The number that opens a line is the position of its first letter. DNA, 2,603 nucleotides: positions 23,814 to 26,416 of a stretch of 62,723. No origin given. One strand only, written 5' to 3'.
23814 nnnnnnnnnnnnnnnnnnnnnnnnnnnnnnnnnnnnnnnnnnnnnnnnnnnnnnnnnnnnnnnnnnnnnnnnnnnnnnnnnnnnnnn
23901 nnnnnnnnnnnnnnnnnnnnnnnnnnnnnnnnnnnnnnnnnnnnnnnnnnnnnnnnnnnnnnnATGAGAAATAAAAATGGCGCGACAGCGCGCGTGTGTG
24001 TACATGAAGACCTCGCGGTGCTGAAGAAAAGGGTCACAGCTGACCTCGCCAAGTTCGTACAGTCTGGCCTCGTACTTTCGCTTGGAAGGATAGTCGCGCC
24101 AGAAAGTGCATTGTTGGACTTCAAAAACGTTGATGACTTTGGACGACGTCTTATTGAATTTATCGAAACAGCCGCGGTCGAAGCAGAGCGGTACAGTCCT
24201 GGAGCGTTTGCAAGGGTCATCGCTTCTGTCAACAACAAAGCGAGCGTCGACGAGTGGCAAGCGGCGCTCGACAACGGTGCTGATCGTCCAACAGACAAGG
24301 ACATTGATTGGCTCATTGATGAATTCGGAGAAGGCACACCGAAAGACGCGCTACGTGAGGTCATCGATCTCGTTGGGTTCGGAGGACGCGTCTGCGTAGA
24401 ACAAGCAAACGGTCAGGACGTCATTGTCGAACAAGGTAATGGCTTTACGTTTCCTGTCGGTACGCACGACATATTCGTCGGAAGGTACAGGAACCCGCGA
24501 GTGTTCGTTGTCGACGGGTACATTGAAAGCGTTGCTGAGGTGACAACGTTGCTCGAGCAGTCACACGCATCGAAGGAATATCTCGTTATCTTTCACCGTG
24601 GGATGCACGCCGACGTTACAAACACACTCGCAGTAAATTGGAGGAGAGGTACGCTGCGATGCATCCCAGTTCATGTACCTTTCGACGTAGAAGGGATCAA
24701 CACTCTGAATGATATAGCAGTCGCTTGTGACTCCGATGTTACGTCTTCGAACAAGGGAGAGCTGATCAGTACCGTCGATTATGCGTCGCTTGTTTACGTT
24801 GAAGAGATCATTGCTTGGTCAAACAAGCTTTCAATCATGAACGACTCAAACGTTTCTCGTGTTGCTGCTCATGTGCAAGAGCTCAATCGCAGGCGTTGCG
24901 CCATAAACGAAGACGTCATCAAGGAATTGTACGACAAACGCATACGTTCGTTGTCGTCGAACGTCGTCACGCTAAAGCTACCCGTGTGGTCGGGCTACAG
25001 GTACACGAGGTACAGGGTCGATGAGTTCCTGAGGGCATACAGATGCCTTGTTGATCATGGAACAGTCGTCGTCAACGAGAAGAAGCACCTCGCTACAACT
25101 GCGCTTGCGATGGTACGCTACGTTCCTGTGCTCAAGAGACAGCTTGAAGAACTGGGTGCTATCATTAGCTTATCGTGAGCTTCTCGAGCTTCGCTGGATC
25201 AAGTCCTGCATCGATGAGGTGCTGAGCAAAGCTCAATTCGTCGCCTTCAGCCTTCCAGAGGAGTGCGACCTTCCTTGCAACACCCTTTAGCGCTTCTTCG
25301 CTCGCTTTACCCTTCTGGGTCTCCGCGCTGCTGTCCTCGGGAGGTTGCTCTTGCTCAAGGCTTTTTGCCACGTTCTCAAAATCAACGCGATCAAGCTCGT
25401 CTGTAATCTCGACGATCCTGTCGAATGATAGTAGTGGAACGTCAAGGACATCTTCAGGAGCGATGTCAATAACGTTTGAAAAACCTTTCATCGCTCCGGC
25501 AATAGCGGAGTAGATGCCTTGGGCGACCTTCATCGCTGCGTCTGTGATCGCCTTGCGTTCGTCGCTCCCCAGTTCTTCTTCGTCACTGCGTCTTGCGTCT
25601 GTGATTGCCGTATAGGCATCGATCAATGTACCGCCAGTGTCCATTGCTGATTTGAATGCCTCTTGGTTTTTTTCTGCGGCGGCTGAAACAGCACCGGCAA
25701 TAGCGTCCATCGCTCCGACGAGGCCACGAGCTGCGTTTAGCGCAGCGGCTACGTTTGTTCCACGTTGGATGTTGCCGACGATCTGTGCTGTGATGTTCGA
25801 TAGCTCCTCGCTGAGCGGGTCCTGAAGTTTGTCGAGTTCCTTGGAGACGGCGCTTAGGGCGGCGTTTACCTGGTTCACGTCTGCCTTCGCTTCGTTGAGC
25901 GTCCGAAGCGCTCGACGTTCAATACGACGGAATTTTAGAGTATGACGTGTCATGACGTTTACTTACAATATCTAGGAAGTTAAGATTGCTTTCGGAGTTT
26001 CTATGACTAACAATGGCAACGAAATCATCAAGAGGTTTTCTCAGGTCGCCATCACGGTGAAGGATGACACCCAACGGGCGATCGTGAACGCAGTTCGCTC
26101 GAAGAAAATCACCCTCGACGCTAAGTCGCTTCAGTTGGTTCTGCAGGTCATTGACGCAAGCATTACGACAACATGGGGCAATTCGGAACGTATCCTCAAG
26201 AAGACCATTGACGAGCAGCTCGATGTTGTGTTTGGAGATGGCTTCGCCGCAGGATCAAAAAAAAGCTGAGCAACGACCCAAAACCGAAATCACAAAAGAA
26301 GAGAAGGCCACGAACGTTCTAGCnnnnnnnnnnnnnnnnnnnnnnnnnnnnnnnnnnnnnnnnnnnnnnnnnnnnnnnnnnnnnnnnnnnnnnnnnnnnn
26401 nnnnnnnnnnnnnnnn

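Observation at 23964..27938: Phage-encoded proteostasis pair: GroEL-like chaperonin and ClpP protease about 2 kb apart at the head of the plus-strand block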

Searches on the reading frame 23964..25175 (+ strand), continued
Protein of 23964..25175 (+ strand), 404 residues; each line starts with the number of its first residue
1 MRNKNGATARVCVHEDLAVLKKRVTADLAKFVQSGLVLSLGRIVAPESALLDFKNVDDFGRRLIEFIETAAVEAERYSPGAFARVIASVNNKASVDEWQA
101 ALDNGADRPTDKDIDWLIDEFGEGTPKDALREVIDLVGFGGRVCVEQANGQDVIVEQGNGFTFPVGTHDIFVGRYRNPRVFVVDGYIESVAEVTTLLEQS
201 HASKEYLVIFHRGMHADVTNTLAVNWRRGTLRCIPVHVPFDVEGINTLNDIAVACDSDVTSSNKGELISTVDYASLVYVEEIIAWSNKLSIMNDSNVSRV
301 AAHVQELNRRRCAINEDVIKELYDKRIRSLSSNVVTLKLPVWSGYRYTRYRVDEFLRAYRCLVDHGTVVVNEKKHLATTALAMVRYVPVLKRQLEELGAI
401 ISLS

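Call 75: search_protein_families(library=ncbifam, proteins=[L006:985-2250:+], max_evalue=0.001)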
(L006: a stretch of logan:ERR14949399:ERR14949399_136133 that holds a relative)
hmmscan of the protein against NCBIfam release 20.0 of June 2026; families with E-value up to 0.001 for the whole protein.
L006:985-2250:+ (422 aa): 12 families
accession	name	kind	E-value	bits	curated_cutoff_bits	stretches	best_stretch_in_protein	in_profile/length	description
TIGR01241.2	FtsH_fam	equivalog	2e-15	56.6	600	1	283-403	283-403/598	ATP-dependent zinc metalloprotease FtsH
TIGR01243.1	CDC48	subfamily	4.1e-15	55.1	802.65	1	158-389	464-679/733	CDC48 family AAA ATPase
NF003069.1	PRK03992.1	subfamily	1.1e-14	54.4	500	2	277-404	247-374/379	proteasome-activating nucleotidase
TIGR01242.2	TIGR01242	subfamily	1.6e-13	50.4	500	1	277-405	230-358/362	proteasome-activating nucleotidase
NF047747.1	PrtsmActNtasePan2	equivalog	1.5e-12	47.5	700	1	160-400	164-390/397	proteasome-activating nucleotidase Pan2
NF047748.1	PrtsmActNtasePan1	equivalog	3.9e-12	45.9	750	1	152-396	153-383/405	proteasome-activating nucleotidase Pan1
TIGR03689.1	pup_AAA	equivalog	7.9e-12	44.6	504.75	1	160-346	195-378/512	proteasome ATPase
NF008004.0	PRK10733.1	equivalog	7.4e-09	34.1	1008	1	280-343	270-332/644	ATP-dependent zinc metalloprotease FtsH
NF042959.1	IteA_antiphage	equivalog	9.6e-09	34.9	510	1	172-206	116-150/367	anti-phage ATPase IteA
NF041006.2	cell_div_CdvC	equivalog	1.7e-07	30.5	650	1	177-368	130-308/370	cell division protein CdvC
NF003229.0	PRK04195.1-5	equivalog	0.00012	20.9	280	1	181-206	44-69/413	replication factor C large subunit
TIGR02397.1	dnaX_nterm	equivalog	0.00071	18.9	250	0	181-208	36-63/355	DNA polymerase III subunit gamma/tau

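Call 83: find_related_loci(query=A1, collection=genome_contigs, flank=4000)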
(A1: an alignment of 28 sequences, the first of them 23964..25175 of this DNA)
Query A1 (404 aa) in genome_contigs; peptide patterns used: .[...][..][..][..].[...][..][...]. (x = any residue, [..] = any of these).
125 stretches matched a pattern, but none encodes a relative of the query by tblastn (E <= 1e-3).

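Call 91: search_protein_families(library=padloc, proteins=[window:23964-25175:+], max_evalue=0.01)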
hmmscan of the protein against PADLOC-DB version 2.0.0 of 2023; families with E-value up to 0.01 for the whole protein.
window:23964-25175:+ (404 aa): 0 families

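Call 92: fold_search(model_id=the predicted structure, library=viral)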
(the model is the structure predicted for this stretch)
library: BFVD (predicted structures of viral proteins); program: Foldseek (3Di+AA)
matches with E <= 10: 210; with E <= 0.001: 9
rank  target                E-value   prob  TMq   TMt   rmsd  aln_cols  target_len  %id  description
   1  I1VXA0                2.1e-23  1.00  0.73  0.57   7.5       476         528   14  (no name in the UniProt tables at hand)
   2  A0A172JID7            1.3e-21  1.00  0.66  0.50   8.4       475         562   12  Chaperonin GroEL [Bacillus phage AR9]
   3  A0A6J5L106            5.2e-21  1.00  0.68  0.50   6.8       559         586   15  GroL Chaperonin GroEL (HSP60 family) [uncultured Caudovirales phage]
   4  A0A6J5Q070            5.2e-21  1.00  0.59  0.45   8.7       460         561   13  GroL Chaperonin GroEL (HSP60 family) [uncultured Caudovirales phage]
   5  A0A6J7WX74            1.8e-20  1.00  0.64  0.51   6.8       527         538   14  GroL Chaperonin GroEL (HSP60 family) [uncultured Caudovirales phage]
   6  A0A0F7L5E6            4.0e-20  1.00  0.72  0.59   5.4       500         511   13  Chaperonin GroEL [uncultured marine virus]
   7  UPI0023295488         4.2e-18  1.00  0.67  0.55   6.3       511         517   11  (no name look-up for this kind of identifier)
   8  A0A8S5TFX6            2.8e-16  1.00  0.59  0.43   8.4       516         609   12  Heat shock protein 60 [Myoviridae sp. ctIty1]
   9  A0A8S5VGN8            9.7e-09  1.00  0.53  0.31  12.9       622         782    9  T-complex protein 1 subunit theta [Myoviridae sp. ctkfK18]
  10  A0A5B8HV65            7.7e-02  0.08  0.15  0.07  18.0       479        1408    9  Uncharacterized protein [Mimiviridae sp. ChoanoV1]
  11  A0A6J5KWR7            1.3e-01  0.57  0.14  0.13   6.1        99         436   16  Glycosyltransferase 2-like [uncultured Caudovirales phage]
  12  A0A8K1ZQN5            1.3e-01  0.11  0.14  0.13  19.7       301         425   11  (no name in the UniProt tables at hand)
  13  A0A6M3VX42            1.6e-01  0.14  0.16  0.21  18.8       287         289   13  Putative glycosyltransferase [Pyrobaculum filamentous virus 2]
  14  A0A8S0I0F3            1.8e-01  0.11  0.15  0.22  20.2       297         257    8  (no name in the UniProt tables at hand)
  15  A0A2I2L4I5            2.6e-01  0.30  0.16  0.23   9.1       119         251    8  Uncharacterized protein [Orpheovirus IHUMI-LCC2]
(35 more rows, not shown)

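Call 105: get_annotated_region(hit=H5, flank=6000)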
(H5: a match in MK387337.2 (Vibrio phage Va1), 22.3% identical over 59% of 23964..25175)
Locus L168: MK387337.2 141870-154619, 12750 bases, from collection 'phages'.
description: Vibrio phage Va1, complete genome.
organism: Vibrio phage Va1 (NCBI taxid 2508852)
taxonomy: Viruses; Duplodnaviria; Heunggongvirae; Uroviricota; Caudoviricetes
host: Vibrio alginolyticus NBRC 15630 = ATCC 17749; source: -; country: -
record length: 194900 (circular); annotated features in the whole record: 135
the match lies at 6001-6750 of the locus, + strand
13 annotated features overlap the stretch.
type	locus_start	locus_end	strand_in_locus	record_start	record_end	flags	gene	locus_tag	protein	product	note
CDS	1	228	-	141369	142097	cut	-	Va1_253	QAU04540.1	neck protein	gp13 neck protein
CDS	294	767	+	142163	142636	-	-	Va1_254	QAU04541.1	head completion protein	-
CDS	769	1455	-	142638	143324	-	-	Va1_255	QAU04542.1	hypothetical protein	-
CDS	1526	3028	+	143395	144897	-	-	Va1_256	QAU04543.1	portal vertex protein of head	gp20 portal vertex protein of head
CDS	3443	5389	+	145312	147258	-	-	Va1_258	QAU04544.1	tail sheath protein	gp18 tail sheath protein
CDS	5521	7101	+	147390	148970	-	-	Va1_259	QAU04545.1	chaperonin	chaperonin GroEL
CDS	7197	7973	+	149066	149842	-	-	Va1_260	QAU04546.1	tail tube protein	gp19 tail tube protein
CDS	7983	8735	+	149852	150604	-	-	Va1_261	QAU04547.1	putative tail tube protein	-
CDS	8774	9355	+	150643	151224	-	-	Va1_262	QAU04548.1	putative tail tube protein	-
CDS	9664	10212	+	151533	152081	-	-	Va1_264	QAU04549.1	putative DNA end protector protein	putative DNA end protector protein (T4 gp02-like)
CDS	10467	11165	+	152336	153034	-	-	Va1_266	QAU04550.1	putative prohead core protein precursor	-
CDS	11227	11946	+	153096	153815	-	-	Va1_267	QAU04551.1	putative prohead core scaffold protein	-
CDS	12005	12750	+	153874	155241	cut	-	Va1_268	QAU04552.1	major capsid protein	gp23 major capsid protein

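Call 106: get_annotated_region(hit=H17, flank=6000)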
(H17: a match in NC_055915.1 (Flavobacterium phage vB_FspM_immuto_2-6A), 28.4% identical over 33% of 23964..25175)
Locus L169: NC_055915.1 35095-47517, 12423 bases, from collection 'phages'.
description: Flavobacterium phage vB_FspM_immuto_2-6A, complete genome.
organism: Flavobacterium phage vB_FspM_immuto_2-6A (NCBI taxid 2801477)
taxonomy: Viruses; Duplodnaviria; Heunggongvirae; Uroviricota; Caudoviricetes; Immutovirus; Immutovirus immuto
host: Flavobacterium sp. LMO8; source: Baltic Sea mesocosm; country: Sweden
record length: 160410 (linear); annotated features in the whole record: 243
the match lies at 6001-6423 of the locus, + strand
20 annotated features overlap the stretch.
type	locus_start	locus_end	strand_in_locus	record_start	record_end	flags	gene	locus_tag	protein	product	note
CDS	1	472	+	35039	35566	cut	-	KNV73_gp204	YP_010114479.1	phosphoribosylglycinamide formyltransferase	-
CDS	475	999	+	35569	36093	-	-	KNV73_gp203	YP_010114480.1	thymidylate kinase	-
CDS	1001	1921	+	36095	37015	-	-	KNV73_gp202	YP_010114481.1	GTP cyclohydrolase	NADPH-dependent 7-cyano-7-deazaguanine reductase (queosine biosynthesis), QueF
CDS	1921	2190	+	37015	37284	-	-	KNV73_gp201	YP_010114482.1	hypothetical protein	-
CDS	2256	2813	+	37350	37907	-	-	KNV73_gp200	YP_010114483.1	hypothetical protein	-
CDS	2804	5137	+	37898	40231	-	-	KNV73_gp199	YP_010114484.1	DNA polymerase family A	-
CDS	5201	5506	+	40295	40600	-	-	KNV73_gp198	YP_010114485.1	co-chaperonin GroES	Co-chaperonin GroES (HSP10), GroS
CDS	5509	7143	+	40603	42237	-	-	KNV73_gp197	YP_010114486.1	chaperonin groEL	Chaperonin GroEL (HSP60 family), GroL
CDS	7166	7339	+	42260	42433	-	-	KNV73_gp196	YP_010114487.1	hypothetical protein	-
CDS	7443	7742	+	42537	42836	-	-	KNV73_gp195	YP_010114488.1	flagellar basal body-associated protein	Flagellar basal body-associated protein, FliL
CDS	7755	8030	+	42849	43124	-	-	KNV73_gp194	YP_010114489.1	hypothetical protein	-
CDS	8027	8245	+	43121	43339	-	-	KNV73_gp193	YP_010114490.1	Zn-finger protein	-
CDS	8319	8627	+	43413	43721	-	-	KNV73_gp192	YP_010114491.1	hypothetical protein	-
CDS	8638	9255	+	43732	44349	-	-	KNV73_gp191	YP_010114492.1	endolysin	-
CDS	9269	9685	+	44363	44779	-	-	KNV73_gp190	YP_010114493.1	holin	Phage-related holin (Lysis protein)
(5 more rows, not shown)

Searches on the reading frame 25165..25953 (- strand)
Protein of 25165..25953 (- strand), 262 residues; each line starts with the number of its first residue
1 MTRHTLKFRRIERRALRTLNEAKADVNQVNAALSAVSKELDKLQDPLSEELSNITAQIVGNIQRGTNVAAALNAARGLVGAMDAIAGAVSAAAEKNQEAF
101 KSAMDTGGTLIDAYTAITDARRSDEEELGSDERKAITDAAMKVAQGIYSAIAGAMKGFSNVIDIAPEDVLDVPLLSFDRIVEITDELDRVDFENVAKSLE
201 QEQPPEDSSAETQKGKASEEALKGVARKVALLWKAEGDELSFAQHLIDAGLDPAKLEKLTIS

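Call 3: search_protein_families(library=pfam, proteins=[window:25165-25953:-], max_evalue=1)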
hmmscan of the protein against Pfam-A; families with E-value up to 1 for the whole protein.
window:25165-25953:- (262 aa): 10 families
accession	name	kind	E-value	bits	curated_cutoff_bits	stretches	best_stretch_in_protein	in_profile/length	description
PF04513.17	Baculo_PEP_C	-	0.00028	21.4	38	1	20-100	55-134/140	Baculovirus polyhedron envelope protein, PEP, C terminus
PF17230.7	DUF5304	-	0.0064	17.3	26.8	1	33-121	28-109/143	Family of unknown function (DUF5304)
PF23854.1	DUF7217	-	0.011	15.9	29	1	82-152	117-190/238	Domain of unknown function (DUF7217)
PF04632.18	FUSC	-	0.021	13.9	30.9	1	12-152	217-358/660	Fusaric acid resistance protein family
PF05478.16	Prominin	-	0.025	13.1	34.3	1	9-93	172-259/799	Prominin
PF09509.15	Hypoth_Ymh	-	0.026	14.8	25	1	83-151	22-88/119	Protein of unknown function (Hypoth_ymh)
PF05276.19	SH3BP5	-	0.026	14.7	25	1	13-65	8-60/231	SH3 domain-binding protein 5 (SH3BP5)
PF02050.21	FliJ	-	0.028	15.1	28.4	1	15-64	3-52/123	Flagellar FliJ protein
PF21896.2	Talin_IBS2B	-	0.068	13.5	27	1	25-151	2-112/118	Talin IBS2B domain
PF14966.11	DNA_repr_REX1B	-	0.19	12.8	24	1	23-64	37-78/94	DNA repair REX1-B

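Call 4: search_protein_families(library=phrogs, proteins=[window:25165-25953:-], max_evalue=0.01)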
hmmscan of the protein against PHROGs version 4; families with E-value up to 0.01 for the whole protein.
window:25165-25953:- (262 aa): 0 families

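Call 44: search_protein_families(library=ncbifam, proteins=[window:25165-25950:-], max_evalue=0.01)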
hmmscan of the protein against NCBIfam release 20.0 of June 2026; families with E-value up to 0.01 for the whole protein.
window:25165-25950:- (261 aa): 0 families

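Call 91: search_protein_families(library=padloc, proteins=[window:25165-25950:-], max_evalue=0.01)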
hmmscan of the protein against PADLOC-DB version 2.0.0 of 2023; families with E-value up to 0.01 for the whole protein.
window:25165-25950:- (261 aa): 1 family
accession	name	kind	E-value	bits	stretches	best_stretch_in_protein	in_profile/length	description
PDLC00636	ZorA2|ZorA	-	0.0013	15.7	1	20-114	343-437/461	MotA/ExbB/TolQ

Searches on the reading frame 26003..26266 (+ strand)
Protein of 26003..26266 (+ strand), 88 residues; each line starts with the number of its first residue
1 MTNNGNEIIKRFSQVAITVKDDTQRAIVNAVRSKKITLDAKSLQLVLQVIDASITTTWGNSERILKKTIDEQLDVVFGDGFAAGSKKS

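Call 3: search_protein_families(library=pfam, proteins=[window:26003-26266:+], max_evalue=1)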
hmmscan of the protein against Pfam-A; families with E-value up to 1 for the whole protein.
window:26003-26266:+ (88 aa): 2 families
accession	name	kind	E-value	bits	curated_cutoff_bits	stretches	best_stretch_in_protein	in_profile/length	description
PF13693.12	HTH_35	-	0.059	13.8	25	1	24-82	4-64/75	Winged helix-turn-helix DNA-binding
PF05430.17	Methyltransf_30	-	0.12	12.7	22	1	28-82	16-60/124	S-adenosyl-L-methionine-dependent methyltransferase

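Call 4: search_protein_families(library=phrogs, proteins=[window:26003-26266:+], max_evalue=0.01)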
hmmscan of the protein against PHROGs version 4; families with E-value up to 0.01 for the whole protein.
window:26003-26266:+ (88 aa): 0 families

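Call 44: search_protein_families(library=ncbifam, proteins=[window:26003-26266:+], max_evalue=0.01)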
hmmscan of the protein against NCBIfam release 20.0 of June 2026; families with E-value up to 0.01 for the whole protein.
window:26003-26266:+ (88 aa): 1 family
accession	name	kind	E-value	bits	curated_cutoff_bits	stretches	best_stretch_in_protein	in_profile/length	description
NF047546.1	PhIPhlseLepto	equivalog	0.0047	17.2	184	1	4-43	24-63/131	phosphatidylinositol phospholipase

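Call 87: search_solved_structures(query=A3, max_evalue=10)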
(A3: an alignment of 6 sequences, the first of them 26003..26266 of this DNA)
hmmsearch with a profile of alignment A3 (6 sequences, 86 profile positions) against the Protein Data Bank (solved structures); distinct sequences matched with E-value up to 10: 31.
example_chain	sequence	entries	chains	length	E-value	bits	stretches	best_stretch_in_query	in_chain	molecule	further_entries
8s41_A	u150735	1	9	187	0.31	14.4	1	37-75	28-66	Copia VLP protein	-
2iue_A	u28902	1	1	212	0.33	14.3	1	20-64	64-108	INTEGRIN BETA-2-LIKE PROTEIN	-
8vvw_A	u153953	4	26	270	0.42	13.9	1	37-75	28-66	Copia VLP protein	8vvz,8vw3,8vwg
9tqb_G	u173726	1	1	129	0.48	13.8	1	2-42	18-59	Biogenesis of lysosome-related organelles complex 1 subunit 1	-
7rdr_A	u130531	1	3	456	0.68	13.3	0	4-75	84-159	Circular tendon repeat protein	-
6mc8_A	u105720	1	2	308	0.69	13.3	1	5-28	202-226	DNA repair protein PprA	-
8fmw_D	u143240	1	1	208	0.8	13.1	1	51-77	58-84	30S ribosomal protein S4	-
7x0i_A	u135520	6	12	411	0.82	13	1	30-75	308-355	CbpB | CpbB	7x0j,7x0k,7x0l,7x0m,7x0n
4m01_A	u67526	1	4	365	1.1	12.6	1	25-76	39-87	Serine-rich adhesin for platelets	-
1qh0_A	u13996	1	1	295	1.3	12.4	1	40-76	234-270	PROTEIN (FERREDOXIN:NADP+ REDUCTASE)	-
1qgz_A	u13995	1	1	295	1.3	12.4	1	40-76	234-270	PROTEIN (FERREDOXIN:NADP+ REDUCTASE)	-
1qgy_A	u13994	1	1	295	1.3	12.4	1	40-76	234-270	Ferredoxin--NADP+ reductase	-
1bqe_A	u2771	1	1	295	1.3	12.4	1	40-76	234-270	FERREDOXIN--NADP REDUCTASE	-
1h85_A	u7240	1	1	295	1.3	12.4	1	40-76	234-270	FERREDOXIN--NADP REDUCTASE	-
4bpr_A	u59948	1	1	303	1.3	12.3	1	40-76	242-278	FERREDOXIN-NADP REDUCTASE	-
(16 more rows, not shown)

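Call 91: search_protein_families(library=padloc, proteins=[window:26003-26266:+], max_evalue=0.01)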
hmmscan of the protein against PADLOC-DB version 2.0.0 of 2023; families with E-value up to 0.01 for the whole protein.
window:26003-26266:+ (88 aa): 0 families
